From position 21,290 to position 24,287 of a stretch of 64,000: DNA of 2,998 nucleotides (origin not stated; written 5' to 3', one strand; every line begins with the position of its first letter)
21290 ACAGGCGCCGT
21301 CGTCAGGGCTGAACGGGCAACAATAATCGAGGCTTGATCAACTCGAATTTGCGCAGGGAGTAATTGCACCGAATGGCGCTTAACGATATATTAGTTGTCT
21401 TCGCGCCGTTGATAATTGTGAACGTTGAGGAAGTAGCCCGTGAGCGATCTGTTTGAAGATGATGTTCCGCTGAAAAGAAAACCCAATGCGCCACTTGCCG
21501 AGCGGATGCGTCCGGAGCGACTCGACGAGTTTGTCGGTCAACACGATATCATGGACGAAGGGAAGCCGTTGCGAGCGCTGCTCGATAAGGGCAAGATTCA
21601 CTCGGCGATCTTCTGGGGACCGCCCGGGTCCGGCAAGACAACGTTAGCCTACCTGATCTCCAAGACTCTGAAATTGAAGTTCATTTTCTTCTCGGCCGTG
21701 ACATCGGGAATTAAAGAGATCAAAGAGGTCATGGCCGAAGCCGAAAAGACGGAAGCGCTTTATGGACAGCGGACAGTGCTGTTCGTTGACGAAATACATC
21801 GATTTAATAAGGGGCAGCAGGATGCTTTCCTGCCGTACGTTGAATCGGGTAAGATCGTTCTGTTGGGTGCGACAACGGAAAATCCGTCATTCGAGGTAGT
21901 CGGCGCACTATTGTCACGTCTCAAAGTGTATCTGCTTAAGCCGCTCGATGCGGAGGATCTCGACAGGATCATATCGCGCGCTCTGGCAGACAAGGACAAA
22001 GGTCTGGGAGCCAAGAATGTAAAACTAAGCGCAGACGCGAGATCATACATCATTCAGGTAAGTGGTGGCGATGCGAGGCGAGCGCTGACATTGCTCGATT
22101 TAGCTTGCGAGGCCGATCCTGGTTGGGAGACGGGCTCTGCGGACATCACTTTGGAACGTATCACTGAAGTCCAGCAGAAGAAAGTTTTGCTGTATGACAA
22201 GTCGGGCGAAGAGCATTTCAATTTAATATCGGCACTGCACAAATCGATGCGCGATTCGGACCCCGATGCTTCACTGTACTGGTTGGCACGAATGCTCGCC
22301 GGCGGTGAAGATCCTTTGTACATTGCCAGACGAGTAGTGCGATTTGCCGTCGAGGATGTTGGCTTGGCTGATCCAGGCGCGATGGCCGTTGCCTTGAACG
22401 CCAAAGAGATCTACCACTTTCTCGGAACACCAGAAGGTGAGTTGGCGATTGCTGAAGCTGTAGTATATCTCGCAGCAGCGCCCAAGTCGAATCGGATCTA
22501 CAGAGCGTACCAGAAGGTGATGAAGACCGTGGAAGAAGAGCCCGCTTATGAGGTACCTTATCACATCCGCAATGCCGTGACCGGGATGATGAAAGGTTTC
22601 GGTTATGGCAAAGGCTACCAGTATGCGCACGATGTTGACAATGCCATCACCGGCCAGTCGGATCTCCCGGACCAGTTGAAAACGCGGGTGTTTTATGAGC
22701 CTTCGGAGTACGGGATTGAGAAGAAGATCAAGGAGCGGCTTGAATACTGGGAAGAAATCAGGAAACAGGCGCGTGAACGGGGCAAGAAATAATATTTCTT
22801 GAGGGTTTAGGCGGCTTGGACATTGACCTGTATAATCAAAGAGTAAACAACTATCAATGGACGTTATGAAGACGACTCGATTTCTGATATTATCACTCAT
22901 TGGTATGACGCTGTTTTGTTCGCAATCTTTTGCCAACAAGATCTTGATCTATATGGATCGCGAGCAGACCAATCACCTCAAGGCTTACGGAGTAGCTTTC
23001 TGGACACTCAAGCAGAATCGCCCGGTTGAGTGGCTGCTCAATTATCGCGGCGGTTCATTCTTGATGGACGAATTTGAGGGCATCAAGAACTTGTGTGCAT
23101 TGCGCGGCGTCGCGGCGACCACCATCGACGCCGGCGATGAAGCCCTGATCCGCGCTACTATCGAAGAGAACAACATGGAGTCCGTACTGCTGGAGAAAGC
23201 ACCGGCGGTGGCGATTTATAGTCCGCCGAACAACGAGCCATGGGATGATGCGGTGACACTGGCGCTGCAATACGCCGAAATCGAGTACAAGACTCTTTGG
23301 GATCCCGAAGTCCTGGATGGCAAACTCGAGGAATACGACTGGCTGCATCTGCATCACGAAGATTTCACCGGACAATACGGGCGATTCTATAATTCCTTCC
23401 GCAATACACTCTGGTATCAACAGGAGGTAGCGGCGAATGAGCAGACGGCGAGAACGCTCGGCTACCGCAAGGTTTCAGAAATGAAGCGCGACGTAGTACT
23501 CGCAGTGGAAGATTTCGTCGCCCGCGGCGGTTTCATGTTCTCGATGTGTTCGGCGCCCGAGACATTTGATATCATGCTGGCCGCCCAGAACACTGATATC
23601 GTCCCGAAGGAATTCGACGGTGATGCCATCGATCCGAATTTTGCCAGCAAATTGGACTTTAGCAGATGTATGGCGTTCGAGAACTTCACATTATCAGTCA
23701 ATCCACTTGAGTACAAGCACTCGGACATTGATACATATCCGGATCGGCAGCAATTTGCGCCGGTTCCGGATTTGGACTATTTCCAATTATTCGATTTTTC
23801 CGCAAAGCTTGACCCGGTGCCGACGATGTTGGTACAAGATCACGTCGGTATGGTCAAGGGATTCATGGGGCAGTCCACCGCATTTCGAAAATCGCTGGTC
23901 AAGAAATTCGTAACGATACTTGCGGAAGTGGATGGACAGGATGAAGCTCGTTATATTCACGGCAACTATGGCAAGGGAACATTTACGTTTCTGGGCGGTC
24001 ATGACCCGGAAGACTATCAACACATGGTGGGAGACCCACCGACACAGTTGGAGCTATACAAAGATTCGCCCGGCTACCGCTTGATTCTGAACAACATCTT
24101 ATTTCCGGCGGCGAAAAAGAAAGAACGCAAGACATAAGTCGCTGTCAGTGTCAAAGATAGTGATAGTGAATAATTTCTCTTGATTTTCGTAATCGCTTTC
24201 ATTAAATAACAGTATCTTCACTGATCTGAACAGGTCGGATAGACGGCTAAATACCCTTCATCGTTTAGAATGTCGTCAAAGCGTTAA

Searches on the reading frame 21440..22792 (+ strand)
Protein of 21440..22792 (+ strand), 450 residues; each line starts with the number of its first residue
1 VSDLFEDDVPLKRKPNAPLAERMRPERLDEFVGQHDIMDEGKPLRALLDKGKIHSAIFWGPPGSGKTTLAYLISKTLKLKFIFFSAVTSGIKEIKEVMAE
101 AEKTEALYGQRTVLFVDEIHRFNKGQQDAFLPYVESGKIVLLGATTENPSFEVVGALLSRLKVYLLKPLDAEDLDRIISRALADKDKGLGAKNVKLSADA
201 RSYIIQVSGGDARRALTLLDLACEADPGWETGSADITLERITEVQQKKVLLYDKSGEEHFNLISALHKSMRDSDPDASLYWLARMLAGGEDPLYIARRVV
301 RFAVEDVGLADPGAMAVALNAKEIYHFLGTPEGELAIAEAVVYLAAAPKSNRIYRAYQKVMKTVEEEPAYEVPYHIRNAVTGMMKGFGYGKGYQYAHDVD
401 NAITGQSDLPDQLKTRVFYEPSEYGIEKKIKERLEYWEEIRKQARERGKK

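Call 16: search_protein_families(library=pfam, proteins=[window:21440-22792:+], max_evalue=0.01)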
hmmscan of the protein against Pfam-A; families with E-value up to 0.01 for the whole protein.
window:21440-22792:+ (450 aa): 16 families
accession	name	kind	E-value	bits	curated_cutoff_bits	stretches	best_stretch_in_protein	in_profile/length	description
PF12002.13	MgsA_C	-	7.4e-65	218.3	27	1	273-437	2-166/167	MgsA AAA+ ATPase C terminal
PF16193.11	AAA_assoc_2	-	1.8e-25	89.4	34.3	1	191-271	2-81/81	AAA C-terminal domain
PF00004.35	AAA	-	2e-13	51.3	21.2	1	57-166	2-128/131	ATPase family associated with various cellular activities (AAA)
PF05496.18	RuvB_N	-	1.2e-12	48.3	27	1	23-139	1-113/159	Holliday junction DNA helicase RuvB P-loop domain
PF13173.12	AAA_14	-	2.8e-06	27.8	27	1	58-172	7-126/129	AAA domain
PF04851.21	ResIII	-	1.3e-05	25.6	22.5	0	94-147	114-163/164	Type III restriction enzyme, res subunit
PF01078.27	Mg_chelatase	-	8.9e-05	22.4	20.3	0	54-76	23-45/207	Magnesium chelatase, subunit ChlI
PF20720.3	nSTAND3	-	0.00023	21.3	27.2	1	54-104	18-67/155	Novel STAND NTPase 3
PF06068.19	TIP49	-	0.00057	19.6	23.8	1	29-108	24-100/347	TIP49 P-loop domain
PF07728.20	AAA_5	-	0.00071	20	22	1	57-147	3-103/139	AAA domain (dynein-related subfamily)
PF07724.20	AAA_2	-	0.0014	19.2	27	1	53-139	3-104/166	AAA domain (Cdc48 subfamily)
PF13401.12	AAA_22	-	0.002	18.9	27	0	57-85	9-40/130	AAA domain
PF13479.12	AAA_24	-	0.002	18.4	27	1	57-122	6-76/195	AAA domain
PF00910.28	RNA_helicase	-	0.0026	18.6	21.5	1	57-140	2-81/105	RNA helicase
PF13207.12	AAA_17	-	0.005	17.6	27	0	60-86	2-28/136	AAA domain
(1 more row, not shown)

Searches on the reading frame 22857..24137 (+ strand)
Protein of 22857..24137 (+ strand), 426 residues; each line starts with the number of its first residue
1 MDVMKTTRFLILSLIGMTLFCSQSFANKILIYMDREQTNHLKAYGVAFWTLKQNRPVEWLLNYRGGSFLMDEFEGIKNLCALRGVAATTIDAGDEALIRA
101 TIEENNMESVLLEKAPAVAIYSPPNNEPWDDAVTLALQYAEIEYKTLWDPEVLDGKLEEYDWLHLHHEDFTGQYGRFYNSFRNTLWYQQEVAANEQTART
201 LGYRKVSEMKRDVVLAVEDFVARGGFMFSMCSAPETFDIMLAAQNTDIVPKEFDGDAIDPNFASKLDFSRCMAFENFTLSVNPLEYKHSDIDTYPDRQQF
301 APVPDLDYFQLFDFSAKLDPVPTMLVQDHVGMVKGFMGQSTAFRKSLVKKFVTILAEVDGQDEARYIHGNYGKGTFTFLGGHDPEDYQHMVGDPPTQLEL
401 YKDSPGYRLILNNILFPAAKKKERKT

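Call 16: search_protein_families(library=pfam, proteins=[window:22857-24137:+], max_evalue=0.01)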
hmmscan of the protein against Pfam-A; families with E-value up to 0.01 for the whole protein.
window:22857-24137:+ (426 aa): 0 families

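Call 45: search_protein_families(library=ncbifam, proteins=[window:22857-24137:+], max_evalue=10)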
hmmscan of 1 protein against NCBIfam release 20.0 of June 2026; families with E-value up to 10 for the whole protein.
window:22857-24137:+ (426 aa): 0 families

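Call 46: search_solved_structures(query=window:22857-24137:+, max_evalue=10)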
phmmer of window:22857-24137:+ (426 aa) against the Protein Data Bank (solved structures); distinct sequences matched with E-value up to 10: 2.
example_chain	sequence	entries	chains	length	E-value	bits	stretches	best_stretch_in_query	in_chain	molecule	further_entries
1on0_A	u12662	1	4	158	0.57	12.2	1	143-207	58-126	YycN protein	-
1ufh_A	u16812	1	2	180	0.75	11.8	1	143-207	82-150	YYCN protein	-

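Call 47: find_homologous_proteins(query=window:22857-24137:+, max_evalue=0.001)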
Query window:22857-24137:+ (426 aa): 8000 proteins with E <= 0.001 among 8000 candidates; the best 120 are listed.
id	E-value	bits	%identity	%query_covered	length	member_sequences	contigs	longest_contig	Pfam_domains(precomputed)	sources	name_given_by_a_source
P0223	1.5e-289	978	98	100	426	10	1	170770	-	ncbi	-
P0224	8.1e-274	926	92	100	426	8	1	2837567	-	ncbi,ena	-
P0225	3.9e-259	878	88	99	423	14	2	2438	-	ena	-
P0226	7.0e-259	877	90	96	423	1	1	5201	-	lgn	-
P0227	9.9e-258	873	88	96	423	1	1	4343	-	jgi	jgi:hypothetical protein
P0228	2.3e-249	845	84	99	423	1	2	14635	-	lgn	-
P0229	1.8e-245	833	86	94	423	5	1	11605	-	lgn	-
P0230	3.9e-245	831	83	99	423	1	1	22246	-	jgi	-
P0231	4.6e-243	825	83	99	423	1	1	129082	-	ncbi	-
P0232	1.3e-241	820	82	99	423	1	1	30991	-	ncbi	-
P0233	2.8e-236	802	84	96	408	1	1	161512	-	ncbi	-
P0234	9.6e-232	787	80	98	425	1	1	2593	-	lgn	-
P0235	3.0e-231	786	80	94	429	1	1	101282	-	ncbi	-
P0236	4.0e-231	785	79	97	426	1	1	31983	-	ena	-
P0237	5.8e-231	785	79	95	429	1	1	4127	-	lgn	-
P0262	3.7e-193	660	68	98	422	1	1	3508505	-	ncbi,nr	ncbi:conserved exported hypothetical protein [Candidatus Zixiibacteriota bacterium]|nr:conserved exp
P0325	4.5e-187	640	67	98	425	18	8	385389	-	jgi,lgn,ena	jgi:hypothetical protein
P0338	2.7e-186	638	68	94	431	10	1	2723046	-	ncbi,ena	-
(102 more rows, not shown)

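Call 48: find_encoding_contigs(protein=P0262, flank=8000, max_places=1)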
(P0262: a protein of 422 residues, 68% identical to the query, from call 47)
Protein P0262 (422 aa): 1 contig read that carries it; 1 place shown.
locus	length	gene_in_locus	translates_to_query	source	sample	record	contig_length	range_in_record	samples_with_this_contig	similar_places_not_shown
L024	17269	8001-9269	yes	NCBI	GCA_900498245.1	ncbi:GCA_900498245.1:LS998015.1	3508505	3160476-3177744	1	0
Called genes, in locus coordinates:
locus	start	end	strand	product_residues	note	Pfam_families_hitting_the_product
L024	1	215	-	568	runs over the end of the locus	PF13600:DUF4140, PF13598:DUF4139, PF07715:Plug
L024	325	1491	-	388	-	PF07690:MFS_1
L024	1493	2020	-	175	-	PF01042:Ribonuc_L-PSP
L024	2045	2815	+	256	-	PF19559:DUF6081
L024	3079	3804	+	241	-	PF10502:Peptidase_S26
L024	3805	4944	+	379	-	PF04055:Radical_SAM, PF06969:HemN_C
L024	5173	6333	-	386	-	PF13483:Lactamase_B_3, PF12706:Lactamase_B_2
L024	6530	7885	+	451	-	PF05496:RuvB_N, PF00158:Sigma54_activat (faint), PF13191:AAA_16 (faint), PF13173:AAA_14 (weak), PF00004:AAA, PF07728:AAA_5 (weak), PF16193:AAA_assoc_2, PF12002:MgsA_C, +1 more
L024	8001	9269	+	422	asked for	-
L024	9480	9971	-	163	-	PF00404:Dockerin_1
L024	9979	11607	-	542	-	PF13884:Peptidase_S74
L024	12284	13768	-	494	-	PF13231:PMT_2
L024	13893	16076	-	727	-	PF01074:Glyco_hydro_38N (weak), PF03065:Glyco_hydro_57, PF09094:AmyA-A_glucT_m, PF09095:AmyA-gluTrfs_C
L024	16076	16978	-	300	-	PF02470:MlaD, PF28544:Helical_needle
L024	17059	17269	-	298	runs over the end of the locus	PF16745:RsgA_N (weak), PF03193:RsgA_GTPase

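Call 49: find_encoding_contigs(protein=P0338, flank=8000, max_places=1)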
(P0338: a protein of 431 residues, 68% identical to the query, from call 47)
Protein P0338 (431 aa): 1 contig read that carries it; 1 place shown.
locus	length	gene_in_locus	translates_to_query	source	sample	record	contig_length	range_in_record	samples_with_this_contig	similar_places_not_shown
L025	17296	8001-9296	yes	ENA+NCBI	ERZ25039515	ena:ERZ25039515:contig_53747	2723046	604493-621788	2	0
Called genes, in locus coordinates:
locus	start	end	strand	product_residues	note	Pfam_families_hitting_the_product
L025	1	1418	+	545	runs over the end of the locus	PF00118:Cpn60_TCP1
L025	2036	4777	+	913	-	PF00675:Peptidase_M16, PF05193:Peptidase_M16_C, PF00675:Peptidase_M16, PF05193:Peptidase_M16_C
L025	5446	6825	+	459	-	PF05496:RuvB_N, PF20720:nSTAND3 (faint), PF00004:AAA, PF07728:AAA_5 (weak), PF13173:AAA_14, PF16193:AAA_assoc_2, PF12002:MgsA_C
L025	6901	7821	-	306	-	-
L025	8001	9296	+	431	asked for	-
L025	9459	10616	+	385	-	PF02310:B12-binding, PF04055:Radical_SAM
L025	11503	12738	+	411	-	PF25917:BSH_RND, PF25973:BSH_CzcB, PF25881:HH_YBHG (weak), PF25876:HH_MFP_RND, PF25944:Beta-barrel_RND (weak), PF25990:Beta-barrel_YknX, PF25954:Beta-barrel_RND_2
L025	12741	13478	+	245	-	PF02463:SMC_N (weak), PF00005:ABC_tran, PF13304:AAA_21 (faint)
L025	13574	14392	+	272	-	-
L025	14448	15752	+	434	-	PF02321:OEP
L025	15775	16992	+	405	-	PF12704:MacB_PCD, PF02687:FtsX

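Call 50: find_encoding_contigs(protein=P0325, flank=8000, max_places=2)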
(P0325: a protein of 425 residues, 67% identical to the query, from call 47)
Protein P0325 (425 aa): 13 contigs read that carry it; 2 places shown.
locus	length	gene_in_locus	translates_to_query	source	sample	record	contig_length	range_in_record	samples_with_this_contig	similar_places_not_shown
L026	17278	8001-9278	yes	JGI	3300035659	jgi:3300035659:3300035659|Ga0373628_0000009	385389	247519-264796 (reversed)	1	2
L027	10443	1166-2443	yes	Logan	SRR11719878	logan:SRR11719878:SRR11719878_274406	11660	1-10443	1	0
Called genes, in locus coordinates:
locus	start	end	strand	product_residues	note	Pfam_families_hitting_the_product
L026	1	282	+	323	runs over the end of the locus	PF08279:HTH_11 (faint), PF03099:BPL_LplA_LipB, PF02237:BPL_C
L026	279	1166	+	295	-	PF03309:Pan_kinase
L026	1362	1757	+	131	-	PF00166:Cpn10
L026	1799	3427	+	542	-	PF00118:Cpn60_TCP1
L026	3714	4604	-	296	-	PF13365:Trypsin_2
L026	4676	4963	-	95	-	-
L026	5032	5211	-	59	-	-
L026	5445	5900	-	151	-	-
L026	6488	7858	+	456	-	PF05496:RuvB_N, PF20720:nSTAND3 (faint), PF00004:AAA, PF13173:AAA_14 (weak), PF16193:AAA_assoc_2, PF12002:MgsA_C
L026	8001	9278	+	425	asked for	-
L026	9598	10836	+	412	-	PF25917:BSH_RND, PF25919:BSH_CusB (weak), PF25973:BSH_CzcB, PF25881:HH_YBHG (weak), PF25876:HH_MFP_RND, PF25944:Beta-barrel_RND (weak), PF25990:Beta-barrel_YknX, PF25954:Beta-barrel_RND_2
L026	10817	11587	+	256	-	PF00005:ABC_tran, PF02463:SMC_N (faint), PF13304:AAA_21 (faint)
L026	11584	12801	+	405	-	PF12704:MacB_PCD, PF02687:FtsX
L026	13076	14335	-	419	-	PF00404:Dockerin_1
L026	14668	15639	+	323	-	PF02826:2-Hacid_dh_C (weak), PF03807:F420_oxidored (weak), PF07991:KARI_N, PF01450:KARI_C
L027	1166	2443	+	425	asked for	-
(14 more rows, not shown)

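Call 57: search_protein_families(library=padloc, proteins=[window:22857-24137:+], max_evalue=1)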
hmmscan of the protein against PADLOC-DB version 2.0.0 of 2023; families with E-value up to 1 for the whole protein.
window:22857-24137:+ (426 aa): 0 families

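Call 58: search_protein_families(library=phrogs, proteins=[window:22857-24137:+], max_evalue=1)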
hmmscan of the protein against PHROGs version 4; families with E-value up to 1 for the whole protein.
window:22857-24137:+ (426 aa): 0 families

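Call 74: predict_structure(alignment_id=A5)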
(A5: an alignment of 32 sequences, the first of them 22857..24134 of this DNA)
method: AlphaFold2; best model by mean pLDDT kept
length: 426 residues; sequences in the alignment: 32
mean_pLDDT: 72.9   pTM: 0.76
mean pLDDT of the five models: 72.9, 56.0, 54.1, 54.0, 52.3
residues with pLDDT >= 90: 134; 70-90: 133; 50-70: 63; < 50: 96
segments of 3 or more residues with pLDDT < 50: 126-130, 170-182, 186-191, 193-205, 302-340, 383-397
pLDDT, mean of each block of 10 residues (from residue 1): 76 80 72 90 96 95 91 93 96 94 91 93 56 84 87 90 74 37 48 45 52 88 90 79 80 69 91 90 65 58 35 34 31 30 84 83 85 87 46 49 71 85 62
secondary structure, 60 per line:
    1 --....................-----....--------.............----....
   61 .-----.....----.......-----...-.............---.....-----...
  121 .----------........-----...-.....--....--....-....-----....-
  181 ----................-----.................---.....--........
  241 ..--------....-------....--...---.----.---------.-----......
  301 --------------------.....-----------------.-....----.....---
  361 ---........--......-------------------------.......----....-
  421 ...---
elements in order: H3-22 E28-31 H40-52 E57-61 E67-71 H76-82 E88-90 H92-104 E108-112 E118-121 H132-139 E145-147 H149-153 H156-159 E162-165 H167-170 H176-179 H185-200 H206-222 E226-230 H233-242 H251-254 H262-265 H295-300 H321-325 E353-357 E364-371 E374-379 H405-411

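Call 76: fold_search(model_id=the predicted structure, library=pdb)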
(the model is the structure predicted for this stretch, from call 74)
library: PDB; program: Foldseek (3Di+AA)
matches with E <= 10: 791; with E <= 0.001: 12
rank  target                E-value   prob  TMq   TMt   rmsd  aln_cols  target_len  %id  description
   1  2gk3_E                4.7e-05  1.00  0.28  0.45  14.7       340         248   10  Cytoplasmic Protein STM3548 from Salmonella typhimurium (released 2006-05-02)
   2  8aa2_G                1.2e-04  1.00  0.31  0.30  13.1       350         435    9  Inactive levan utilisation machinery (utilisome) in the presence of levan fructo-oligosaccharides DP 15-25 (released 2023-06-07)
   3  4ucf_C                2.9e-04  1.00  0.29  0.19  10.1       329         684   12  Crystal structure of Bifidobacterium bifidum beta-galactosidase in complex with alpha-galactose (released 2016-01-20)
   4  2gk3_A                3.3e-04  0.99  0.25  0.40  14.5       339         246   10  Cytoplasmic Protein STM3548 from Salmonella typhimurium (released 2006-05-02)
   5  3soz_A                4.2e-04  0.99  0.26  0.42  13.9       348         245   14  Cytoplasmic Protein STM1381 from Salmonella typhimurium LT2 (released 2011-08-03)
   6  8ibs_A                5.0e-04  1.00  0.24  0.16  14.0       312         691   12  Crystal structure of GH42 beta-galactosidase BiBga42A from Bifidobacterium longum subspecies infantis E160A/E318A muta (released 2023-06-07)
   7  5xb7_C                5.9e-04  1.00  0.29  0.19  10.0       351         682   10  GH42 alpha-L-arabinopyranosidase from Bifidobacterium animalis subsp. lactis Bl-04 (released 2017-11-01)
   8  4uzs_C                5.9e-04  1.00  0.26  0.17  10.4       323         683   11  Crystal structure of Bifidobacterium bifidum beta-galactosidase (released 2015-09-30)
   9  4ucf_B                6.7e-04  1.00  0.29  0.19  13.6       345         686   11  Crystal structure of Bifidobacterium bifidum beta-galactosidase in complex with alpha-galactose (released 2016-01-20)
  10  4ucf_A                7.1e-04  1.00  0.25  0.16  10.6       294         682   12  Crystal structure of Bifidobacterium bifidum beta-galactosidase in complex with alpha-galactose (released 2016-01-20)
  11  5xb7_E                8.0e-04  1.00  0.29  0.18  10.2       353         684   10  GH42 alpha-L-arabinopyranosidase from Bifidobacterium animalis subsp. lactis Bl-04 (released 2017-11-01)
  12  8ibt_A                8.0e-04  0.99  0.27  0.17  11.2       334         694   12  Crystal structure of GH42 beta-galactosidase BiBga42A from Bifidobacterium longum subspecies infantis E318S mutant in  (released 2023-06-07)
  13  8ibr                  1.1e-03  0.99  0.26  0.17  11.4       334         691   12  Crystal structure of GH42 beta-galactosidase BiBga42A from Bifidobacterium longum subspecies infantis in complex with gl (released 2023-06-07)
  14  5xb7_F                1.2e-03  1.00  0.29  0.18  10.1       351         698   11  GH42 alpha-L-arabinopyranosidase from Bifidobacterium animalis subsp. lactis Bl-04 (released 2017-11-01)
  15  4oif_B                1.4e-03  1.00  0.25  0.16  10.6       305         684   11  3D structure of Gan42B, a GH42 beta-galactosidase from G. (released 2015-02-04)
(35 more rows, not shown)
